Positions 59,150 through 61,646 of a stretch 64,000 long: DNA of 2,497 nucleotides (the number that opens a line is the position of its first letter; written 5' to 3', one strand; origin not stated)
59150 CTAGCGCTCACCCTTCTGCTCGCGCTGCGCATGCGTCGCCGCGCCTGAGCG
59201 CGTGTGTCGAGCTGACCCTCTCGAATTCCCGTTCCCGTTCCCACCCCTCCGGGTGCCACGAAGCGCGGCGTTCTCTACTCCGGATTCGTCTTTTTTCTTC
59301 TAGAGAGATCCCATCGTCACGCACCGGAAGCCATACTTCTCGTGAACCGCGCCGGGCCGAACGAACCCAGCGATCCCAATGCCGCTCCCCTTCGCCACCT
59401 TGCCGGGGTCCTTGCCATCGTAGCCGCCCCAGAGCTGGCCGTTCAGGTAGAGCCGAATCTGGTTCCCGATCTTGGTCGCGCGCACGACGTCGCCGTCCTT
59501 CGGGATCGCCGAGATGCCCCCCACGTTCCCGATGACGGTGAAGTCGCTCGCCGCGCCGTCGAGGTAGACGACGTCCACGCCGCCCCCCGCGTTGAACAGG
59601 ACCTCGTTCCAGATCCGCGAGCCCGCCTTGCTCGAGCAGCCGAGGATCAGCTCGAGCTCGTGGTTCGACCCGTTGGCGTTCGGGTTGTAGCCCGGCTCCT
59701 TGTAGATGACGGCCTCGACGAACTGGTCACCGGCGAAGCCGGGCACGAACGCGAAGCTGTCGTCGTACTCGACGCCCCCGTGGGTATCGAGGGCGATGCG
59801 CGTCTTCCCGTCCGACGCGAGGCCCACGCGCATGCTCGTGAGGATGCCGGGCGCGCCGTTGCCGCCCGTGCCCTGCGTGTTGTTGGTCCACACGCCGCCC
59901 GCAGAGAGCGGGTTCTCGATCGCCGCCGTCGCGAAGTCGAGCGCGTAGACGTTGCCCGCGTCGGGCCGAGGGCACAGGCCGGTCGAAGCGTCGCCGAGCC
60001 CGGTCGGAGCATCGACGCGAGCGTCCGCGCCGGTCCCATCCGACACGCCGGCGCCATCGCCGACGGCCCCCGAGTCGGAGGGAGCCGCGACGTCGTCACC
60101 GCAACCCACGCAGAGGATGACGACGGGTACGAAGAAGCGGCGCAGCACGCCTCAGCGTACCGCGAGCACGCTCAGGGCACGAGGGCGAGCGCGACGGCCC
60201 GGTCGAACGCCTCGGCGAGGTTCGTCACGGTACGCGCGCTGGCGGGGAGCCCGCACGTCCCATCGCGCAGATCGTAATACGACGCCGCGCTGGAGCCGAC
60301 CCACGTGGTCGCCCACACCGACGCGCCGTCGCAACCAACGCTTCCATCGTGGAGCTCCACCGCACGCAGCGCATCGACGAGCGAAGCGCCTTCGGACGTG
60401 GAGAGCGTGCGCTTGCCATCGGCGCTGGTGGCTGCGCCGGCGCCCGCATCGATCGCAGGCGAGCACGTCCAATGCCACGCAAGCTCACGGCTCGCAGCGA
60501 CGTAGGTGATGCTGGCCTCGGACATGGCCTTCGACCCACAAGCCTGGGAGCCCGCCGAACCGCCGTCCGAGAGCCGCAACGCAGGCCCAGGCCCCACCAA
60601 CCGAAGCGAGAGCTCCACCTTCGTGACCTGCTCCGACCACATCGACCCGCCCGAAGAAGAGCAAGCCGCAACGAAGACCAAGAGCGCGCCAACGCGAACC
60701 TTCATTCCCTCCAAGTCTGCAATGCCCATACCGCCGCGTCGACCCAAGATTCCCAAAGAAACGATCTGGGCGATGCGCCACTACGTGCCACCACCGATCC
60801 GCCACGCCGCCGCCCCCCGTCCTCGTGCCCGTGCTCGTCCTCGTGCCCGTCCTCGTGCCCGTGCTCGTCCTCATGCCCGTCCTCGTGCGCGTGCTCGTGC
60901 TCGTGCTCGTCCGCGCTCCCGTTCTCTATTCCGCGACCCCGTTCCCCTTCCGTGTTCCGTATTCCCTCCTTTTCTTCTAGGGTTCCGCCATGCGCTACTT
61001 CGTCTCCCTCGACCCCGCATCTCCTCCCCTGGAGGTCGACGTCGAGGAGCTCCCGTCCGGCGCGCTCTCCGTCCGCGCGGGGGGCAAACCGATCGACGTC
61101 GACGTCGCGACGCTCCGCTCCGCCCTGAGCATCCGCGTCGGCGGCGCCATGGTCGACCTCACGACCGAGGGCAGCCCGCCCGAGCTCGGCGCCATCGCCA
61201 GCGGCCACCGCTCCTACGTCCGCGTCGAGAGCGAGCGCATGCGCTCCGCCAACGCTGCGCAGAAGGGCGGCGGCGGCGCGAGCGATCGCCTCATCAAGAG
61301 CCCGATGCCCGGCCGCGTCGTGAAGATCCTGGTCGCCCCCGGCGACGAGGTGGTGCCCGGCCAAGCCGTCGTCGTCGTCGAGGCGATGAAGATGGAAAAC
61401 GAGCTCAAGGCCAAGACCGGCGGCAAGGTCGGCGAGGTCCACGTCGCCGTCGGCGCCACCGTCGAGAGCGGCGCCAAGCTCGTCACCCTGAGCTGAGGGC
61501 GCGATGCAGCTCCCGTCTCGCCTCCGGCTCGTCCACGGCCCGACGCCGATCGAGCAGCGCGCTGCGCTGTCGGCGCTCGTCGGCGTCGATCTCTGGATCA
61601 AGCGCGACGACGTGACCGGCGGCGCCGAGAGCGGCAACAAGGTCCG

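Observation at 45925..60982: Second dispersed repeat family (R2, about 55-80 bp, 4 copies) ending in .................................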

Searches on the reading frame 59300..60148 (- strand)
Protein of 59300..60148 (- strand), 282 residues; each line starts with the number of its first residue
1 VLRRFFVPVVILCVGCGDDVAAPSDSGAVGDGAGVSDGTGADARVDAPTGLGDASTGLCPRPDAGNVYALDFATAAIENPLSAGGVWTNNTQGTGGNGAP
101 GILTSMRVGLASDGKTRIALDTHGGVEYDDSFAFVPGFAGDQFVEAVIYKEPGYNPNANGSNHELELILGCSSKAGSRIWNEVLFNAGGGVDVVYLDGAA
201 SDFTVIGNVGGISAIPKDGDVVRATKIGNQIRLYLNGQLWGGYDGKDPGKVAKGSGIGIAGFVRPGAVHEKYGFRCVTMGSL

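Call 19: find_encoding_contigs(protein=window:59300-60148:-, flank=10000, max_places=10)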
Protein window:59300-60148:- (282 aa): 1 contig read that carries it; 1 place shown.
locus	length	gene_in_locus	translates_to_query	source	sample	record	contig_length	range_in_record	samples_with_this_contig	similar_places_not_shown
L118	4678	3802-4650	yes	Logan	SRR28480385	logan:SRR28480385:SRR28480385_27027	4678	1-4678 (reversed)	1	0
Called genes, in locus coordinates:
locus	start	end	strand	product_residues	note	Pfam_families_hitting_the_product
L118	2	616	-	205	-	?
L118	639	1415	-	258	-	PF02517:Rce1-like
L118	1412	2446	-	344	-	PF00291:PALP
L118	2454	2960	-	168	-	PF00364:Biotin_lipoyl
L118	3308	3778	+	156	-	-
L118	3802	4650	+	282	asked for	-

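Call 64: search_protein_families(library=pfam, proteins=[window:59300-60148:-], max_evalue=0.01)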
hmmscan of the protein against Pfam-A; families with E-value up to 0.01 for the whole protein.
window:59300-60148:- (282 aa): 0 families

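Call 65: find_homologous_proteins(query=window:59300-60148:-, max_evalue=0.00001)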
Query window:59300-60148:- (282 aa): 63 proteins with E <= 0.00001 among 2597 candidates.
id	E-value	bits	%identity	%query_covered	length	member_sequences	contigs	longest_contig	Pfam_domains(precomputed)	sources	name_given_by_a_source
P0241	8.0e-184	628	100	100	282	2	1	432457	-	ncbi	-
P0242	7.6e-150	517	84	97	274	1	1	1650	-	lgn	-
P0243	7.8e-150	516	82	98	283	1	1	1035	-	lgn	-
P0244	6.0e-113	395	74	87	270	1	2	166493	-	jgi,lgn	jgi:hypothetical protein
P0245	3.2e-109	383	78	78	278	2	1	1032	-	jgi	jgi:hypothetical protein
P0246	2.5e-107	377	66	100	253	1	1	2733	-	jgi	jgi:hypothetical protein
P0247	1.8e-104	368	78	76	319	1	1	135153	-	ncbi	-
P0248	2.3e-102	361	72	79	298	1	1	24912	-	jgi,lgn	jgi:hypothetical protein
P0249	7.1e-102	359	75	76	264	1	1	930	-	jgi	jgi:hypothetical protein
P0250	1.6e-100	355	65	97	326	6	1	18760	-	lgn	-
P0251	2.9e-94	334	69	76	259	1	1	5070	-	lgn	-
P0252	7.8e-94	333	69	76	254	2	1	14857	-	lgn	-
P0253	2.9e-93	331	67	79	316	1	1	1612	-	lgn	-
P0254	1.1e-92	329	70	76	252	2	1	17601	-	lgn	-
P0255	1.8e-92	328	62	87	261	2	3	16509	-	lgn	-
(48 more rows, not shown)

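Call 66: find_encoding_contigs(protein=P0242, flank=5000, max_places=3)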
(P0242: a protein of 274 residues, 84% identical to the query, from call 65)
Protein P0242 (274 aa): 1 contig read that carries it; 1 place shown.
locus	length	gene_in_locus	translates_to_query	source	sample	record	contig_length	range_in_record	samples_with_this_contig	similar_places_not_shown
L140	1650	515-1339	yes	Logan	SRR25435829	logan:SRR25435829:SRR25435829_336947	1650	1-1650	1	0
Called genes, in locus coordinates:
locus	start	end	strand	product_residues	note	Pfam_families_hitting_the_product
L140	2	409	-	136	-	?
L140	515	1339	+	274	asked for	-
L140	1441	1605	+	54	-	-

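Call 67: find_encoding_contigs(protein=P0244, flank=8000, max_places=3)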
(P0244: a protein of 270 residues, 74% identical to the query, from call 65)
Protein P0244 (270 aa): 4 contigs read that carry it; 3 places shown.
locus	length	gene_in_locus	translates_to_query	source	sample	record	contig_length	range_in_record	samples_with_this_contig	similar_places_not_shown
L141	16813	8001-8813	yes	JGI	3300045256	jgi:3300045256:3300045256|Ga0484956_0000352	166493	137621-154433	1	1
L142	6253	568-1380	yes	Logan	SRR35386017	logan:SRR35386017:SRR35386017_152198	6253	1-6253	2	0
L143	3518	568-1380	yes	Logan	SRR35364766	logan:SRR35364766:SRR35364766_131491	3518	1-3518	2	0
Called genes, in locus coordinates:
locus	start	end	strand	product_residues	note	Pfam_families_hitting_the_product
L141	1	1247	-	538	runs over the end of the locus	-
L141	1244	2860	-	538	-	-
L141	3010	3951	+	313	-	PF01476:LysM (faint)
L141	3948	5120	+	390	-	PF10282:Lactonase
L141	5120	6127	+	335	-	PF12625:Arabinose_bd, PF00165:HTH_AraC (faint), PF12833:HTH_18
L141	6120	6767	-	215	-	-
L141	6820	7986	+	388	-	PF00069:Pkinase, PF03109:ABC1 (faint), PF07714:PK_Tyr_Ser-Thr, PF01636:APH (weak)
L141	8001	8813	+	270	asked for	-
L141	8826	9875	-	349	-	-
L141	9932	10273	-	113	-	-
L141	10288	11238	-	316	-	PF00749:tRNA-synt_1c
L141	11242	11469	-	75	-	-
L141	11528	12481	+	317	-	PF13365:Trypsin_2 (weak), PF13180:PDZ_2, PF17820:PDZ_6 (weak)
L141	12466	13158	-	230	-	-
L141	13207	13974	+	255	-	PF00481:PP2C, PF13672:PP2C_2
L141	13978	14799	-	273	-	-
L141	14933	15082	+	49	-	PF11752:DUF3309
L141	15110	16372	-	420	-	-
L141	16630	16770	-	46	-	-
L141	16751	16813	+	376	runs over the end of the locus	PF05977:MFS_3, PF07690:MFS_1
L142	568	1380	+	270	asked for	-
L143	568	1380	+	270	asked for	-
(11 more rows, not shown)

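Call 68: find_encoding_contigs(protein=P0247, flank=8000, max_places=3)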
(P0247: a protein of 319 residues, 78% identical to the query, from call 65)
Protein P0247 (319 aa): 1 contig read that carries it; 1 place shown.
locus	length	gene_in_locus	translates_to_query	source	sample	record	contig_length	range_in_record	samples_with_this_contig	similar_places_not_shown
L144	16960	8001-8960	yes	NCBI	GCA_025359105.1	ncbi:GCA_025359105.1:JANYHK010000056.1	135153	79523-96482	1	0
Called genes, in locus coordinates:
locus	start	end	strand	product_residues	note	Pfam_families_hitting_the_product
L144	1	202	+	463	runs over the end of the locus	PF00501:AMP-binding, PF13193:AMP-binding_C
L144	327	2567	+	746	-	PF07143:AttH, PF17186:, PF00348:polyprenyl_synt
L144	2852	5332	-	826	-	-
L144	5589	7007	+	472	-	-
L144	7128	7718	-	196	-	PF09394:Inhibitor_I42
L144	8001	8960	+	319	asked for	-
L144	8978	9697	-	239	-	-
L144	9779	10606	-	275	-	PF02421:FeoB_N (faint), PF01926:MMR_HSR1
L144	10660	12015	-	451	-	PF07602:DUF1565 (faint), PF13229:Beta_helix (weak)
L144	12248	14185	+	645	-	PF07973:tRNA_SAD, PF00587:tRNA-synt_2b, PF03129:HGTP_anticodon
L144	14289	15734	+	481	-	-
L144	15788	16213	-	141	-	-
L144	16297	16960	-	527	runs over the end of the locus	PF04185:Phosphoesterase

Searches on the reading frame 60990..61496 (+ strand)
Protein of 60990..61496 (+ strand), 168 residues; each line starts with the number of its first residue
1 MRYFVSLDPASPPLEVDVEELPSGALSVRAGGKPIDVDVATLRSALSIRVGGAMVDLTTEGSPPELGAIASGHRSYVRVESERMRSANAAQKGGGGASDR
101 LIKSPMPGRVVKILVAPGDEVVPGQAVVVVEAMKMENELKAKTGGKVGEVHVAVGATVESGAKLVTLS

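Call 20: find_homologous_proteins(query=window:60990-61496:+)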
Query window:60990-61496:+ (168 aa): 4769 proteins with E <= 0.001 among 5164 candidates; the best 120 are listed.
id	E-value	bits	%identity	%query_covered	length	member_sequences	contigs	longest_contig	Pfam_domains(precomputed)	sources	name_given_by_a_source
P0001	4.4e-97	340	100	100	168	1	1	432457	PF00364.29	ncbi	-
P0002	6.1e-85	301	88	99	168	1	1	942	PF25984.1,PF00364.29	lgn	-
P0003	5.4e-84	298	87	99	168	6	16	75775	PF25984.1,PF00364.29,PF25917.1,PF26077.1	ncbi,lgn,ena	-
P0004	3.8e-83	295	87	100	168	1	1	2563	PF25984.1,PF00364.29,PF25919.1,PF26077.1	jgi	jgi:biotin carboxyl carrier protein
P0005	1.3e-82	293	89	99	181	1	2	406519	PF00364.29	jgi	jgi:biotin carboxyl carrier protein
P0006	2.7e-80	286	84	100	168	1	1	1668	PF25984.1,PF00364.29,PF25917.1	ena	-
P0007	1.0e-79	284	86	94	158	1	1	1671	PF00364.29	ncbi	-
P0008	6.8e-77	275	81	99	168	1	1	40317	PF25984.1,PF00364.29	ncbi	ncbi:hypothetical protein BH09MYX1_BH09MYX1_07710 [soil metagenome]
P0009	1.9e-66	241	72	100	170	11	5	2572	PF25984.1,PF00364.29,PF25917.1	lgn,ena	-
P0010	4.6e-66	240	69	100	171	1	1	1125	PF25984.1,PF00364.29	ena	-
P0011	1.5e-65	238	70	100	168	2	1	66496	PF25973.1,PF25984.1,PF00364.29,PF25919.1,PF25917.1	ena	-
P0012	2.3e-65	237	70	100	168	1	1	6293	PF25973.1,PF00364.29,PF25917.1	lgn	-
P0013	2.7e-65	237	68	100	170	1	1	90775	PF25984.1,PF00364.29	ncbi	-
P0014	3.2e-65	237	68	100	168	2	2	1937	PF25973.1,PF25984.1,PF00364.29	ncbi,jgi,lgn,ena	-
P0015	4.5e-65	237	68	100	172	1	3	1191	PF25973.1,PF25984.1,PF00364.29,PF25919.1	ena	-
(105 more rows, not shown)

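Call 21: find_encoding_contigs(protein=P0001, flank=10000, max_places=3)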
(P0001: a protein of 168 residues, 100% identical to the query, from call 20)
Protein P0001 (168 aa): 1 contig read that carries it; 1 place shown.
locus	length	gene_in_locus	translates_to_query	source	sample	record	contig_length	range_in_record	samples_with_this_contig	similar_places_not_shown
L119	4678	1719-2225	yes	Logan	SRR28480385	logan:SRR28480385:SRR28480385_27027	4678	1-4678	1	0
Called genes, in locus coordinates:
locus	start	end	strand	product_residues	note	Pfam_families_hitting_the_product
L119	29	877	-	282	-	-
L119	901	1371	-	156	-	-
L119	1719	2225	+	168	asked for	PF00364:Biotin_lipoyl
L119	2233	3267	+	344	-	PF00291:PALP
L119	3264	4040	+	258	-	PF02517:Rce1-like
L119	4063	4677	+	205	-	?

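Call 22: find_encoding_contigs(protein=P0005, flank=10000, max_places=3)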
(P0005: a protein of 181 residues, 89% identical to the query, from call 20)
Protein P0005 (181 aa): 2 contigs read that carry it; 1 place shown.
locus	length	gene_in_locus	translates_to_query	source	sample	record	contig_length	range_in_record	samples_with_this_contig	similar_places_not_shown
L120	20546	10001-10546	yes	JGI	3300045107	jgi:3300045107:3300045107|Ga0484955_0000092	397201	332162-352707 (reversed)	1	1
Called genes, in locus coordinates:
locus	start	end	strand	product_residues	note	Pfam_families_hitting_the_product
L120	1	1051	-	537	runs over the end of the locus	PF00221:Lyase_aromatic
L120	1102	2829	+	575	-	-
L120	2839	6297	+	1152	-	-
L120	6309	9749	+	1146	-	-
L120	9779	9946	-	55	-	-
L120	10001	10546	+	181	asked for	PF00364:Biotin_lipoyl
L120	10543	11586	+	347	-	PF00291:PALP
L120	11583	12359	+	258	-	PF02517:Rce1-like (weak)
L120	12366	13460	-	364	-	PF25021:TEN_NHL (faint), PF01436:NHL (weak)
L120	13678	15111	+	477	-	PF00515:TPR_1 (faint), PF07719:TPR_2 (faint), PF13174:TPR_6 (faint), PF13181:TPR_8 (faint), PF13432:TPR_16 (weak), PF14559:TPR_19, PF13432:TPR_16, PF01987:AIM24 (weak), +5 more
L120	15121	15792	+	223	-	PF01066:CDP-OH_P_transf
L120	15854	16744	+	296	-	-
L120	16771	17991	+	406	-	PF00196:GerE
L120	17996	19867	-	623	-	PF13522:GATase_6, PF13537:GATase_7, PF12481:DUF3700 (faint), PF00733:Asn_synthase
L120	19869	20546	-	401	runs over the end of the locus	PF13439:Glyco_transf_4, PF13579:Glyco_trans_4_4, PF20706:GT4-conflict (weak), PF00534:Glycos_transf_1, PF13692:Glyco_trans_1_4, PF13524:Glyco_trans_1_2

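Call 23: find_encoding_contigs(protein=P0003, flank=10000, max_places=4)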
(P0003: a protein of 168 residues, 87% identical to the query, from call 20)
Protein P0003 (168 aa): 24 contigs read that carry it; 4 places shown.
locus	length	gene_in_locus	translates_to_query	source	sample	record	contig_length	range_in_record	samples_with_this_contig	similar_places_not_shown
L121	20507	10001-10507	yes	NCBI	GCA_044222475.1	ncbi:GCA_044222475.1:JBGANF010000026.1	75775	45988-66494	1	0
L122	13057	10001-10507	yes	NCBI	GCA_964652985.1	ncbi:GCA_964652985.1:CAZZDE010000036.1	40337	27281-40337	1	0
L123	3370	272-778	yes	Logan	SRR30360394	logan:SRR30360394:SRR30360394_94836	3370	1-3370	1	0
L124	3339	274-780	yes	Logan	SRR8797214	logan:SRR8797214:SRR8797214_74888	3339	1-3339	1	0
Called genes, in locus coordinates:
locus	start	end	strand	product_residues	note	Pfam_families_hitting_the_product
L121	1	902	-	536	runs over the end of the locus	PF00221:Lyase_aromatic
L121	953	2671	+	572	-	-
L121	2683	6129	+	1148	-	-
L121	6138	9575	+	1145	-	-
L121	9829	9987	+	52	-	-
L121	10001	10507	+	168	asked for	PF26077:BSH_Fcp1 (faint), PF00364:Biotin_lipoyl, PF25917:BSH_RND (weak), PF25984:BSH_YknX (faint)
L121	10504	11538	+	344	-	PF00291:PALP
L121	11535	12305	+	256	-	-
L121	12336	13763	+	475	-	PF07719:TPR_2 (faint), PF00515:TPR_1 (faint), PF13424:TPR_12 (weak), PF14559:TPR_19, PF13424:TPR_12 (weak), PF13432:TPR_16, PF14559:TPR_19 (weak), PF01987:AIM24 (weak), +6 more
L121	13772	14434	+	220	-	PF01066:CDP-OH_P_transf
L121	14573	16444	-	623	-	PF13522:GATase_6, PF13537:GATase_7, PF00733:Asn_synthase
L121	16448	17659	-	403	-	PF13439:Glyco_transf_4, PF13579:Glyco_trans_4_4, PF20706:GT4-conflict (weak), PF00534:Glycos_transf_1, PF13692:Glyco_trans_1_4, PF13524:Glyco_trans_1_2 (weak)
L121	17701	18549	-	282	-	-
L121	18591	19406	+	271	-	PF13489:Methyltransf_23, PF08241:Methyltransf_11, PF08242:Methyltransf_12, PF13649:Methyltransf_25, PF13847:Methyltransf_31 (weak)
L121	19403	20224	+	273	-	PF13489:Methyltransf_23, PF06325:PrmA, PF08003:Methyltransf_9 (faint), PF13847:Methyltransf_31 (weak), PF08241:Methyltransf_11, PF08242:Methyltransf_12, PF13649:Methyltransf_25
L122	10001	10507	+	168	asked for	PF26077:BSH_Fcp1 (faint), PF00364:Biotin_lipoyl, PF25917:BSH_RND (weak), PF25984:BSH_YknX (faint)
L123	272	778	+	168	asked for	PF26077:BSH_Fcp1 (faint), PF00364:Biotin_lipoyl, PF25917:BSH_RND (weak), PF25984:BSH_YknX (faint)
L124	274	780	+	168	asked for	PF26077:BSH_Fcp1 (faint), PF00364:Biotin_lipoyl, PF25917:BSH_RND (weak), PF25984:BSH_YknX (faint)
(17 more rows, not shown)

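Call 24: find_encoding_contigs(protein=P0008, flank=10000, max_places=3)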
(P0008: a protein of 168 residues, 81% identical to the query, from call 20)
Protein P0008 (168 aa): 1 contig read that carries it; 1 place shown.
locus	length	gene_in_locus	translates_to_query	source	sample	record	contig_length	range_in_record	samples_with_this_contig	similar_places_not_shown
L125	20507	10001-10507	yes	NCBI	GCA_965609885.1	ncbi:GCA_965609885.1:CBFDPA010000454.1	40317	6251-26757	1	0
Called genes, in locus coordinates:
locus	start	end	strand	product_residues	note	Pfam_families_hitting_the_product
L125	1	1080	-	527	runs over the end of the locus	PF00221:Lyase_aromatic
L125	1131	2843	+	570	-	-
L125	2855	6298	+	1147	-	-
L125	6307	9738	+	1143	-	-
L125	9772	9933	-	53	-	-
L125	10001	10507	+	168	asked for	PF00364:Biotin_lipoyl, PF25984:BSH_YknX (faint)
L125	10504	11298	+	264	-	-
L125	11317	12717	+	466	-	PF00515:TPR_1 (faint), PF07719:TPR_2 (faint), PF12895:ANAPC3 (faint), PF13432:TPR_16 (weak), PF14559:TPR_19 (weak), PF13424:TPR_12, PF13432:TPR_16, PF14559:TPR_19 (weak), +6 more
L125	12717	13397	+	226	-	PF01066:CDP-OH_P_transf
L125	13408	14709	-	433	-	PF00733:Asn_synthase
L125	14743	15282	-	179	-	PF13522:GATase_6, PF13537:GATase_7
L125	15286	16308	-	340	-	PF13439:Glyco_transf_4, PF13579:Glyco_trans_4_4, PF00534:Glycos_transf_1, PF13692:Glyco_trans_1_4, PF13524:Glyco_trans_1_2 (faint)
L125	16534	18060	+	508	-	PF01943:Polysacc_synt, PF13440:Polysacc_synt_3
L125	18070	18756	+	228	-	PF05050:Methyltransf_21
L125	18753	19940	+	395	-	PF00534:Glycos_transf_1, PF13692:Glyco_trans_1_4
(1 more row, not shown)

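Call 58: find_encoding_contigs(protein=P0011, flank=6000, max_places=2)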
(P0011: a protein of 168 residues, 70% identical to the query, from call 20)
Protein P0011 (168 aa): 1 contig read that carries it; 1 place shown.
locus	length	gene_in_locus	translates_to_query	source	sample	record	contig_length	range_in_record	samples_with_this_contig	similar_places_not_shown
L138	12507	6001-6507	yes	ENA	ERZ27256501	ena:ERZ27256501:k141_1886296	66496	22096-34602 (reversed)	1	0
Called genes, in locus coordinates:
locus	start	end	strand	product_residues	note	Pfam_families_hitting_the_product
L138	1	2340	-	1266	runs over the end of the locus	PF00069:Pkinase, PF06293:Kdo (weak), PF07714:PK_Tyr_Ser-Thr, PF13191:AAA_16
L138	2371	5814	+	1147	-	-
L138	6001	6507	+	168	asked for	PF25917:BSH_RND (faint), PF00364:Biotin_lipoyl, PF25919:BSH_CusB (faint), PF25973:BSH_CzcB (faint), PF25984:BSH_YknX (faint)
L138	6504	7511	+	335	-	PF00291:PALP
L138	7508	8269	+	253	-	-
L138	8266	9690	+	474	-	PF25062:ARM_TT21_N (faint), PF00515:TPR_1 (faint), PF12895:ANAPC3 (weak), PF14559:TPR_19, PF13424:TPR_12 (weak), PF13371:TPR_9 (weak), PF13432:TPR_16, PF01987:AIM24, +8 more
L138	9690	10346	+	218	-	PF01066:CDP-OH_P_transf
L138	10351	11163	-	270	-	-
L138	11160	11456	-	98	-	-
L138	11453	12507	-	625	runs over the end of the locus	PF13522:GATase_6, PF13537:GATase_7, PF00733:Asn_synthase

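Call 59: find_encoding_contigs(protein=P0013, flank=6000, max_places=2)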
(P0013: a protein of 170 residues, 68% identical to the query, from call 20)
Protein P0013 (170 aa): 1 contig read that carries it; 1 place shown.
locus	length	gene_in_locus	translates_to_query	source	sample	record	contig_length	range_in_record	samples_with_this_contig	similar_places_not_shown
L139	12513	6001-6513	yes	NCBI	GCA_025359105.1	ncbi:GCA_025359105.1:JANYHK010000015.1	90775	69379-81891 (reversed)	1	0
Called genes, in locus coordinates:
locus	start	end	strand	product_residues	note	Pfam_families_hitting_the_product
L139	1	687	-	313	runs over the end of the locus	PF00756:Esterase (weak), PF02230:Abhydrolase_2, PF10503:Esterase_PHB (weak), PF00561:Abhydrolase_1, PF07859:Abhydrolase_3 (faint)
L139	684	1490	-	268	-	PF00248:Aldo_ket_red (weak)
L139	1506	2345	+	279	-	PF02567:PhzC-PhzF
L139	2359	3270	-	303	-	PF04960:Glutaminase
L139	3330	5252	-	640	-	-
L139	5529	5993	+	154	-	-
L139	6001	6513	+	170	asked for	PF00364:Biotin_lipoyl, PF25984:BSH_YknX (faint)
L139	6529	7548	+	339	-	PF00291:PALP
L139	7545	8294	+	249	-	PF02517:Rce1-like (weak)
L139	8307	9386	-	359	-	-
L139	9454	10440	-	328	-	PF04185:Phosphoesterase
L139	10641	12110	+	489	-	PF00515:TPR_1 (faint), PF07719:TPR_2 (faint), PF13428:TPR_14 (faint), PF12895:ANAPC3 (weak), PF13174:TPR_6 (faint), PF14559:TPR_19 (weak), PF14559:TPR_19, PF13432:TPR_16, +4 more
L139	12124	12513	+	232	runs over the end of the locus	PF01066:CDP-OH_P_transf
